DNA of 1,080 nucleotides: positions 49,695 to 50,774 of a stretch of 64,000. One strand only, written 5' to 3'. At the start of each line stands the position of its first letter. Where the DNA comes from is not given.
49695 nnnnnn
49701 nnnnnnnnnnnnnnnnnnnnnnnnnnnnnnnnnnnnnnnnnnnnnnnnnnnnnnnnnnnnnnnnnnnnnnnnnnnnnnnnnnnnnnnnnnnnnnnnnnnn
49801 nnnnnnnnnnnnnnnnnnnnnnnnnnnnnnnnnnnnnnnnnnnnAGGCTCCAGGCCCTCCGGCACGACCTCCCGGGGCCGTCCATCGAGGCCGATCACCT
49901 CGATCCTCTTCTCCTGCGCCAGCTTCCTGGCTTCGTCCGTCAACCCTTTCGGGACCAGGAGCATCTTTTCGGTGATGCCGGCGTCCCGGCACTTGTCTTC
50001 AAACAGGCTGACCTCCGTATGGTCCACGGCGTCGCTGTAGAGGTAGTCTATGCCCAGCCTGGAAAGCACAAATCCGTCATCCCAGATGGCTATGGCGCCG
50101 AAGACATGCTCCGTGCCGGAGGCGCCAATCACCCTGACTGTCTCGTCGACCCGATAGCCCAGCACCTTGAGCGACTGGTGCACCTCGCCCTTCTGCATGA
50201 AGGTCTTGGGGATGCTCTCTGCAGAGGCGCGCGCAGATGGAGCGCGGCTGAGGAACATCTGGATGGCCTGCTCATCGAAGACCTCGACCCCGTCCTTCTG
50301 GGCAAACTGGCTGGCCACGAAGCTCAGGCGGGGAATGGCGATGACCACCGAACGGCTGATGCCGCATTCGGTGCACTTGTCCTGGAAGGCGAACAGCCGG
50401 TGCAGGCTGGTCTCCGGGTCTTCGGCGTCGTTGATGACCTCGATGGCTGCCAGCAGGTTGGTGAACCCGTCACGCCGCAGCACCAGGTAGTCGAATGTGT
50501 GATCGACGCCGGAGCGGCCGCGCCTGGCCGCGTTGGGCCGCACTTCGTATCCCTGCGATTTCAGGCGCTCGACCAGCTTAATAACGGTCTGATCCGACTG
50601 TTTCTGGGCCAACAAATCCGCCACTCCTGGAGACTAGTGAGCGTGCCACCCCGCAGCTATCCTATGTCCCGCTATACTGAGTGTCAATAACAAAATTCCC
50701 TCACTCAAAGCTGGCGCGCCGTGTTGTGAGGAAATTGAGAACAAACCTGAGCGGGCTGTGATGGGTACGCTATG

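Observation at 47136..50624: PilB/GspE-type ATPase twice the normal size: duplicated endonuclease-like N-terminal modules plus a ~400-aa Pro/Ala-rich linker with DNA-level repeats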

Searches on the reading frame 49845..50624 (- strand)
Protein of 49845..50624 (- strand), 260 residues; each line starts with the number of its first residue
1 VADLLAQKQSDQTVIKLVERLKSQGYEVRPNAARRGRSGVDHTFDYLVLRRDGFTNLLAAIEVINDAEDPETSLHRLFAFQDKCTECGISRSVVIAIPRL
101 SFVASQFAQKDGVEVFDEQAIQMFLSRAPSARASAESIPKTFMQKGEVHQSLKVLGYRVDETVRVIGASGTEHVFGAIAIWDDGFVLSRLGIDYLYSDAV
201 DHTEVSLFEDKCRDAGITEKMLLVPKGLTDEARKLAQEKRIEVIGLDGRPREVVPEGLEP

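Call 10: find_homologous_proteins(query=window:49863-50624:-, max_evalue=0.001)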
Query seq(254 aa) (254 aa): 2 proteins with E <= 0.001 among 1831 candidates.
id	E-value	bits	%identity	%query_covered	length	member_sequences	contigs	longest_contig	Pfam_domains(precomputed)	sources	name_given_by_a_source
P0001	1.8e-99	350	78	79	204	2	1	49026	-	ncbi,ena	-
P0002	2.8e-22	97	27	93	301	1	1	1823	PF04471.19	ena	-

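Call 12: find_encoding_contigs(protein=P0001, flank=10000)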
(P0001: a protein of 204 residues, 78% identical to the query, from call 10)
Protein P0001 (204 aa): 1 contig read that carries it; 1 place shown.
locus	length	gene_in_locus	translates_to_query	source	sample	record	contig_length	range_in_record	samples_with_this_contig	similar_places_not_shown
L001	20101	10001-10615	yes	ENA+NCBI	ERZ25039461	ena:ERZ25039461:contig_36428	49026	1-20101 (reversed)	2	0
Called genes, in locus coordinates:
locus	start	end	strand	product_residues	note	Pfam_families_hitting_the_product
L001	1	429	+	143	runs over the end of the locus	-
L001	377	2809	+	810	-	PF00403:HMA, PF00122:E1-E2_ATPase, PF00702:Hydrolase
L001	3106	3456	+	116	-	PF00355:Rieske, PF13806:Rieske_2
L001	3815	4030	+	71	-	-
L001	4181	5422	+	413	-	PF03190:Thioredox_DsbH, PF13899:Thioredoxin_7, PF13098:Thioredoxin_2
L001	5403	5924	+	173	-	-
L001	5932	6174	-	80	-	-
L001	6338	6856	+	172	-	PF03205:MobB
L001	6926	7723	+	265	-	PF04015:DUF362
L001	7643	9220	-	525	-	PF19864:Radical_SAM_N2, PF04055:Radical_SAM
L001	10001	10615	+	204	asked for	-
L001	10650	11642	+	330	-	-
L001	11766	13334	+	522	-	PF05157:MshEN, PF00437:T2SSE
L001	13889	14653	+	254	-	PF00482:T2SSF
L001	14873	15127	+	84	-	-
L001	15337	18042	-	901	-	PF07969:Amidohydro_3, PF01979:Amidohydro_1, PF08245:Mur_ligase_M, PF27239:FOL3_C, PF02875:Mur_ligase_C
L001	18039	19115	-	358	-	PF01134:GIDA, PF21680:GIDA_C_1st, PF13932:SAM_GIDA_C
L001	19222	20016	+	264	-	-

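Call 18: find_related_loci(query=A1, collection=genome_contigs, flank=6000)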
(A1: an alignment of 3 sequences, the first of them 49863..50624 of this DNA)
Query A1 (254 aa) in genome_contigs; peptide patterns used: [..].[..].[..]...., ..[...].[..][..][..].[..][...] (x = any residue, [..] = any of these).
131 stretches matched a pattern; 4 encode a relative of the query (tblastn E <= 1e-3); 4 distinct loci.
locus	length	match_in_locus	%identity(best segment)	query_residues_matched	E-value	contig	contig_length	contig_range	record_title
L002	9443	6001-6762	85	1-254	4e-149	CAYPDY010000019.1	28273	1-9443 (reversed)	MAG TPA_asm: uncultured Dehalococcoidia bacterium isolate SRP192927_co7_33 genome assembly, contig: NODE_2731_length_282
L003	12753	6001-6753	77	3-253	7e-137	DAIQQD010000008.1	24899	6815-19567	MAG TPA_asm: Chloroflexota bacterium isolate CTOTU25591 NODE_478_length_24899_cov_9.240823, whole genome shotgun sequenc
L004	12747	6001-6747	77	4-252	6e-137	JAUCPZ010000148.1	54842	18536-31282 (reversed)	MAG: Dehalococcoidia bacterium isolate Bin_016 k127_439535, whole genome shotgun sequence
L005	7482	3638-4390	76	3-253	6e-135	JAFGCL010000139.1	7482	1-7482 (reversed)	MAG: Dehalococcoidia bacterium isolate Zod_Metabat.1111 k87_7516459, whole genome shotgun sequence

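Call 23: search_protein_representatives(alignment_id=A1)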
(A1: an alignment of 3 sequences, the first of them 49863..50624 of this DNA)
Query: 3 sequences, 250 profile positions. Proteins with E-value up to 0.001 (for the whole library): 291; up to 1e-10: 98; up to 1e-30: 44. The best 150 are listed.
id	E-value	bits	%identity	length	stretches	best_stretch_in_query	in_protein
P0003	5.6e-121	419.0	-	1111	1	1-249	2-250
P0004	2.3e-77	276.2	-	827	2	9-241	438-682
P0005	2.5e-72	259.7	-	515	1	2-248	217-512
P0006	3.6e-68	246.0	-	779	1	2-248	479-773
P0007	8.5e-68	244.8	-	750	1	9-247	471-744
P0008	5.8e-66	238.8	-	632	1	2-248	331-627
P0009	9.0e-66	238.2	-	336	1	9-245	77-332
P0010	4.9e-64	232.5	-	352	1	10-244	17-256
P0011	5.8e-64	232.2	-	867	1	2-246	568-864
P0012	1.9e-61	224.0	-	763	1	2-248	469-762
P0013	2.2e-61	223.8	-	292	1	10-248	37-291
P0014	4.6e-58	212.9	-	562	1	10-246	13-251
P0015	5.0e-58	212.8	-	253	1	10-243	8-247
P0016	1.2e-57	211.6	-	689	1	10-248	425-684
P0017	2.1e-57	210.8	-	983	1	2-246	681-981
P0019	9.8e-56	205.3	-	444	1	11-241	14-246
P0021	5.4e-53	196.3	-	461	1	10-243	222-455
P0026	1.4e-50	188.4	-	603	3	10-242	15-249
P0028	2.1e-48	181.3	-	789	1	12-242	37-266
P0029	3.7e-48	180.5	-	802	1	1-243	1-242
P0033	3.0e-45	171.0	-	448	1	10-241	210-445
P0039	1.3e-39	152.5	-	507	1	11-241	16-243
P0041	1.4e-38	149.1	-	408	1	12-245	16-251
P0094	5.2e-12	62.1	-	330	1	9-98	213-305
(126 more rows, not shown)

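Call 25: search_protein_families(library=pfam, proteins=[P0004, P0006, P0017, P0021, P0028, P0029, P0026, P0033, P0041, P0010], max_evalue=0.01)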
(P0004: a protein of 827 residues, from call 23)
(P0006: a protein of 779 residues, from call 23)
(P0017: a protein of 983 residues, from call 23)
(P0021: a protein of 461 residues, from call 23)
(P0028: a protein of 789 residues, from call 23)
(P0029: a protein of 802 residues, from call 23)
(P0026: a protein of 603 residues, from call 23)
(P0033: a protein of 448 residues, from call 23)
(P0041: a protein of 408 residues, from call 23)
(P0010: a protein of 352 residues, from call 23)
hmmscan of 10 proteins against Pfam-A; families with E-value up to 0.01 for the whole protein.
P0004 (827 aa): 6 families
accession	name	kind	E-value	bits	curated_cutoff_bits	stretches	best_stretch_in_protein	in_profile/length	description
PF18551.6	TackOD1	-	4.5e-26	92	32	1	248-423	11-187/188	Thaumarchaeal output domain 1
PF04471.18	Mrr_cat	-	9.3e-17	61.6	21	3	443-549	14-113/115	Restriction endonuclease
PF00072.30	Response_reg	-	4.1e-12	46.7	30.2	1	13-122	1-111/111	Response regulator receiver domain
PF22722.2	NA-iREase1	-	4.9e-08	33.4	27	0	720-820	7-99/106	NACHT-associated inactive Restriction Endonuclease 1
PF13719.11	Zn_ribbon_5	-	0.0064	16.7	29.3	0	359-394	1-36/37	zinc-ribbon domain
PF09723.15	Zn_ribbon_8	-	0.0096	16.4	34.4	0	324-337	27-39/41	Zinc ribbon domain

P0006 (779 aa): 4 families
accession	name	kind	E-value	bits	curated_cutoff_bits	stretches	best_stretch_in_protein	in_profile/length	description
PF18551.6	TackOD1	-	1.5e-31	109.9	32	1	326-504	8-187/188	Thaumarchaeal output domain 1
PF00072.30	Response_reg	-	6.1e-14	52.6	30.2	1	4-112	1-110/111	Response regulator receiver domain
PF04471.18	Mrr_cat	-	5e-11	43.2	21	2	660-774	7-115/115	Restriction endonuclease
PF03698.18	UPF0180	-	0.00011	22.7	25.4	0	19-87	14-71/77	Uncharacterised protein family (UPF0180)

P0017 (983 aa): 3 families
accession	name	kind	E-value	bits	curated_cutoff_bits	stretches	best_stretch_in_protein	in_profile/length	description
PF18551.6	TackOD1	-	3.1e-31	108.8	32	1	531-699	11-180/188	Thaumarchaeal output domain 1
PF00072.30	Response_reg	-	1e-12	48.6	30.2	1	4-112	1-110/111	Response regulator receiver domain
PF04471.18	Mrr_cat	-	1.3e-06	28.9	21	1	876-977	13-108/115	Restriction endonuclease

P0021 (461 aa): 4 families
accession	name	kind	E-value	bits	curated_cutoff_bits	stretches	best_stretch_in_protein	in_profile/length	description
PF18551.6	TackOD1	-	1.3e-41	142.7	32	1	26-207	7-188/188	Thaumarchaeal output domain 1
PF04471.18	Mrr_cat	-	4.1e-13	49.9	21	2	226-327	14-111/115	Restriction endonuclease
PF12172.15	zf-ChsH2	-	0.0014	18.8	23.2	1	95-117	13-35/37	ChsH2, rubredoxin-like zinc ribbon domain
PF08378.17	NERD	-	0.0043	18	22.1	0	225-264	12-51/111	Nuclease-related domain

P0028 (789 aa): 6 families
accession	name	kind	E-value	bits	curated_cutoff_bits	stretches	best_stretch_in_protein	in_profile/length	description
PF00437.27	T2SSE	-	4.7e-122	407.6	24.9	1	401-783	3-370/370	Type II/IV secretion system protein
PF05157.20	MshEN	-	1.5e-15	57.4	23.1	1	297-371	8-83/90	MshEN domain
PF04471.18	Mrr_cat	-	2.8e-06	27.9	21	0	170-265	16-107/115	Restriction endonuclease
PF25199.1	nSTAND_NTPase5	-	0.00077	19.7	34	1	541-590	42-92/145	Novel STAND NTPase 5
PF22722.2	NA-iREase1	-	0.0011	19.4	27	0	166-265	4-100/106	NACHT-associated inactive Restriction Endonuclease 1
PF13401.12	AAA_22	-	0.0013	19.5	27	1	541-586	6-52/130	AAA domain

P0029 (802 aa): 6 families
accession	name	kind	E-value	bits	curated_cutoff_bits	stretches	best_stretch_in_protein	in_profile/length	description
PF00437.27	T2SSE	-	1e-125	419.7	24.9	1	413-795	3-370/370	Type II/IV secretion system protein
PF05157.20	MshEN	-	3.8e-17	62.5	23.1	1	300-371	13-85/90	MshEN domain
PF13604.12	AAA_30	-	7e-07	29.6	27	1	542-584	8-50/191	AAA domain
PF04471.18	Mrr_cat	-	9.1e-05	23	21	0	144-239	15-106/115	Restriction endonuclease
PF13401.12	AAA_22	-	0.00077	20.2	27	1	553-592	6-45/130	AAA domain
PF25199.1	nSTAND_NTPase5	-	0.0092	16.2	34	0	554-597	43-87/145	Novel STAND NTPase 5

P0026 (603 aa): 2 families
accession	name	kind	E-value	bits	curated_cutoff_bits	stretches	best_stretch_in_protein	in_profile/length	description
PF05157.20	MshEN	-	6.2e-17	61.8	23.1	1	518-599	5-87/90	MshEN domain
PF04471.18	Mrr_cat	-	8.6e-07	29.5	21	0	17-124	12-114/115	Restriction endonuclease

P0033 (448 aa): 2 families
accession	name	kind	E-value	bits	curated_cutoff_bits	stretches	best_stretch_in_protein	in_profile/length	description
PF18551.6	TackOD1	-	1.2e-35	123.2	32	1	14-195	7-188/188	Thaumarchaeal output domain 1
PF12760.12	Zn_ribbon_IS1595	-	0.00086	19.7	25.4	0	131-162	18-45/46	Transposase zinc-ribbon domain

P0041 (408 aa): 0 families

P0010 (352 aa): 1 family
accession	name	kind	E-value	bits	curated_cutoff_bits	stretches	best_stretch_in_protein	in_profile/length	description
PF04471.18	Mrr_cat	-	1.9e-06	28.4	21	0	22-133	15-114/115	Restriction endonuclease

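Call 38: find_homologous_proteins(query=A2, max_evalue=0.00001)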
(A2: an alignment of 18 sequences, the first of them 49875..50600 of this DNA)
Query A2 (18 sequences) (242 aa, profile of the alignment): 36 proteins with E <= 0.00001 among 8000 candidates.
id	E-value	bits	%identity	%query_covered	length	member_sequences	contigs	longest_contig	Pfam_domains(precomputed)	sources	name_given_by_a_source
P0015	5.3e-86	306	35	95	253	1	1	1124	PF04471.19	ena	-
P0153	6.4e-85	302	31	94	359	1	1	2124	PF18551.7,PF04471.19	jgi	jgi:predicted RNA-binding Zn-ribbon protein involved in translation (DUF1610 family)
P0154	3.4e-83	297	34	96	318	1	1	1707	PF18551.7,PF04471.19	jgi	-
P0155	6.7e-83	296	34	96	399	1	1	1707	PF18551.7,PF04471.19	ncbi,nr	ncbi:MAG TPA: hypothetical protein ENN57_01325, partial [Chloroflexi bacterium]|nr:hypothetical prot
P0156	1.6e-82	294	33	96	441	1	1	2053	PF18551.7,PF04471.19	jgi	-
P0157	1.4e-81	291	30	94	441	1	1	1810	PF18551.7,PF22722.3,PF04471.19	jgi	-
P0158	2.1e-81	291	33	96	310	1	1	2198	PF18551.7,PF04471.19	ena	-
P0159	2.8e-81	290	32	95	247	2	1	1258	PF04471.19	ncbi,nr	ncbi:MAG: restriction endonuclease, partial [Dehalococcoidia bacterium]|nr:restriction endonuclease 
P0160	3.1e-80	287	34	94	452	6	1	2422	PF18551.7,PF04471.19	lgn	-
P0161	8.9e-80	286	37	94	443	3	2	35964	PF18551.7,PF04471.19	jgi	jgi:hypothetical protein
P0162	3.0e-79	284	35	94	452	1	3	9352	PF18551.7,PF04471.19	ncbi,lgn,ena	-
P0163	9.3e-79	282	35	95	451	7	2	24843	PF18551.7,PF04471.19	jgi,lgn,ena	-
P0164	1.4e-78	282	31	97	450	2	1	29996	PF18551.7,PF04471.19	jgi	jgi:hypothetical protein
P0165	3.8e-78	280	33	94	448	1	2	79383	PF18551.7,PF04471.19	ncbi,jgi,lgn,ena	-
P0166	5.9e-78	280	30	96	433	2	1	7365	PF18551.7,PF04471.19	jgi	jgi:hypothetical protein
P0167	1.4e-77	278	34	96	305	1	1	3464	PF18551.7,PF04471.19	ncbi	-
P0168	2.2e-75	271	32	95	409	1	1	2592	PF18551.7,PF04471.19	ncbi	ncbi:MAG: TackOD1 domain-containing metal-binding protein, partial [Dehalococcoidales bacterium]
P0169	9.8e-75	269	41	94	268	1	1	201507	-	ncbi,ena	-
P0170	8.0e-74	266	30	95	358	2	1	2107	PF18551.7,PF04471.19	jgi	jgi:hypothetical protein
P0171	8.0e-74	266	29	95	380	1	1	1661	PF18551.7,PF04471.19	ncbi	-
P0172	1.2e-72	262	28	95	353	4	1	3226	PF18551.7,PF22722.3,PF04471.19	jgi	jgi:general secretion pathway protein E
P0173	2.8e-70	254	31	95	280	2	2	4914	PF04471.19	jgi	jgi:general secretion pathway protein E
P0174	5.5e-70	253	29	95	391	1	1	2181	PF18551.7,PF04471.19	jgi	jgi:hypothetical protein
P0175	1.2e-69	252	32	95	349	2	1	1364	PF18551.7,PF04471.19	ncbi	-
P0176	2.7e-68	248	28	95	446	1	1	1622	PF18551.7,PF04471.19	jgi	jgi:DNA-directed RNA polymerase subunit RPC12/RpoP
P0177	4.3e-64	234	31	81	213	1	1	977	PF04471.19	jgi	jgi:hypothetical protein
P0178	7.2e-58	214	26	83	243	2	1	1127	PF04471.19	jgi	jgi:general secretion pathway protein E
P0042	6.1e-56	208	28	72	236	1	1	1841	PF04471.19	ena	-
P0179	2.9e-54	202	33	68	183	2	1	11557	PF04471.19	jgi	-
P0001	3.0e-54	202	78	81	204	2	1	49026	-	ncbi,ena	-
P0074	1.9e-32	131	31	43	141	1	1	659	PF22722.3,PF04471.19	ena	-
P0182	7.6e-23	99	25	47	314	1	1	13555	PF18551.7,PF04471.19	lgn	-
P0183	1.6e-22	98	28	67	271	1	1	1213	PF18551.7,PF04471.19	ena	-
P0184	6.9e-22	96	25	67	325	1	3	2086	PF18551.7,PF04471.19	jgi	jgi:hypothetical protein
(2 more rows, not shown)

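Call 39: find_encoding_contigs(protein=P0165, flank=10000, max_places=2)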
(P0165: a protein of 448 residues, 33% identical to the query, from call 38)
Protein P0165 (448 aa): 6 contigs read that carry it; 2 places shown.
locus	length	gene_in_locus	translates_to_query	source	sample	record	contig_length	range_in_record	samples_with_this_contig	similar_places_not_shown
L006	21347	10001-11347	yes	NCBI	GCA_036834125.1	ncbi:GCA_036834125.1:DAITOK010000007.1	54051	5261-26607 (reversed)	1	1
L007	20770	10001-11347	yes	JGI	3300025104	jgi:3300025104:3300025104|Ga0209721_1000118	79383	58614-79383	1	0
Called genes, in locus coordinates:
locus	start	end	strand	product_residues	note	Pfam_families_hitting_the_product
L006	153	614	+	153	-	PF01592:NifU_N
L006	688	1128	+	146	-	PF01980:TrmO_N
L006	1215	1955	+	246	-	PF01925:TauE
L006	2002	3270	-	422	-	-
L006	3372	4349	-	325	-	PF00801:PKD (faint), PF13927:Ig_3 (faint), PF22352:K319L-like_PKD (faint), PF05345:He_PIG (faint), PF17963:Big_9 (weak), PF18911:PKD_4 (weak)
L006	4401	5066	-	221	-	PF22352:K319L-like_PKD (faint)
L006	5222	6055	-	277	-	PF23023:Anti-Pycsar_Apyc1, PF00753:Lactamase_B, PF12706:Lactamase_B_2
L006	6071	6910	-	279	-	PF01887:SAM_HAT_N, PF20257:SAM_HAT_C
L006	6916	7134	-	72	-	PF03840:SecG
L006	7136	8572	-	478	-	PF02934:GatB_N, PF02637:GatB_Yqey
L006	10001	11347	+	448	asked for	PF18551:TackOD1, PF04471:Mrr_cat (faint)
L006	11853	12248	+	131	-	PF07963:N_methyl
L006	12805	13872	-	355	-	PF25199:nSTAND_NTPase5 (faint), PF00437:T2SSE, PF13555:AAA_29 (faint)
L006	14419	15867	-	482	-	PF11104:PilM_2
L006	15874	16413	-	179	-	-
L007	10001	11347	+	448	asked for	PF18551:TackOD1, PF04471:Mrr_cat (faint)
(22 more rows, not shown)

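Call 40: find_encoding_contigs(protein=P0161, flank=10000, max_places=2)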
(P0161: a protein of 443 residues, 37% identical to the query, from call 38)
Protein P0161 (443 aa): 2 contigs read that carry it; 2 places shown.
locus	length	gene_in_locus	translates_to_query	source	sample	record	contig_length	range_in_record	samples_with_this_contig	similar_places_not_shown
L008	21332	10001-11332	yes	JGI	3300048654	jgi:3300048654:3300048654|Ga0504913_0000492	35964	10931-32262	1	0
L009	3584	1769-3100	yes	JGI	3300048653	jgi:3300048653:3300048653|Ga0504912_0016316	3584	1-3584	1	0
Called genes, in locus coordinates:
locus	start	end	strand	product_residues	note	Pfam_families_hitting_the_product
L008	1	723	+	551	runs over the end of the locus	PF27448:Rph_4th, PF00391:PEP-utilizers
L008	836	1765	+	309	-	PF01326:PPDK_N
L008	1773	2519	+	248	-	PF00753:Lactamase_B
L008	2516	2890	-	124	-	-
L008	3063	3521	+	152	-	PF03061:4HBT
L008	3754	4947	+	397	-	PF00465:Fe-ADH, PF13685:Fe-ADH_2 (faint), PF25137:ADH_Fe_C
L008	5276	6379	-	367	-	PF01544:CorA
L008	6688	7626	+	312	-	PF01545:Cation_efflux, PF16916:ZT_dimer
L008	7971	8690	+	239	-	PF05116:S6PP (weak), PF08282:Hydrolase_3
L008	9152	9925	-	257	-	PF06750:A24_N_bact, PF01478:Peptidase_A24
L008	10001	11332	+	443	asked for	PF18551:TackOD1, PF04471:Mrr_cat (faint)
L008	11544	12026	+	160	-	PF07963:N_methyl (weak)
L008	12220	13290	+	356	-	PF00437:T2SSE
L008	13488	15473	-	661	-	PF11104:PilM_2, PF04102:SlyX (faint), PF06103:DUF948 (faint), PF10805:DUF2730 (faint), PF05377:FlaC_arch (faint), PF06009: (faint), PF06419:COG6_N (faint), PF07889:DUF1664 (faint), +7 more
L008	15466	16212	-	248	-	-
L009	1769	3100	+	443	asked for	PF18551:TackOD1, PF04471:Mrr_cat (faint)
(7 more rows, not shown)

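Call 41: find_encoding_contigs(protein=P0169, flank=10000, max_places=2)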
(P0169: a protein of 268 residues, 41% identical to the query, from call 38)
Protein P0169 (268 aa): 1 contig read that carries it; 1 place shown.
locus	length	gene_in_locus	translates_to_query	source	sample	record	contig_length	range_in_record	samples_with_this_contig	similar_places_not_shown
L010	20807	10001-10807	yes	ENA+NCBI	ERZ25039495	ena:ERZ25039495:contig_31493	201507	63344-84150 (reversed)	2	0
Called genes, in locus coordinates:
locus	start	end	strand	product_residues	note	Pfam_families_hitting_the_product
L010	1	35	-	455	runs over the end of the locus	PF04055:Radical_SAM, PF16199:Radical_SAM_C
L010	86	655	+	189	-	PF13489:Methyltransf_23 (weak), PF13847:Methyltransf_31, PF08241:Methyltransf_11, PF08242:Methyltransf_12, PF13649:Methyltransf_25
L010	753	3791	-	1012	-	PF01590:GAF, PF13185:GAF_2, PF13492:GAF_3, PF00990:GGDEF, PF13487:HD_5, PF01966:HD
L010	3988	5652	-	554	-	PF03321:GH3, PF23571:GH3_M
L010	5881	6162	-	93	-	-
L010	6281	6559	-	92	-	PF14947:HTH_45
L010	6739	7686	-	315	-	-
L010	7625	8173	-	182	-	-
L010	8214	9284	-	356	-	-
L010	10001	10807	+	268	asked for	-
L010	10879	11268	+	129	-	PF05157:MshEN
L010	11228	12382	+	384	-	PF00437:T2SSE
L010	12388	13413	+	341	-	PF00482:T2SSF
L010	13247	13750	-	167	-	-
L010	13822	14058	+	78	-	-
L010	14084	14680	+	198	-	-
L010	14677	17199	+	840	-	-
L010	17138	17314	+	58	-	-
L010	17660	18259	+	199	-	-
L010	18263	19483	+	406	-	PF11104:PilM_2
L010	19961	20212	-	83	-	-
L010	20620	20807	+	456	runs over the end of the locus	PF01565:FAD_binding_4, PF02913:FAD-oxidase_C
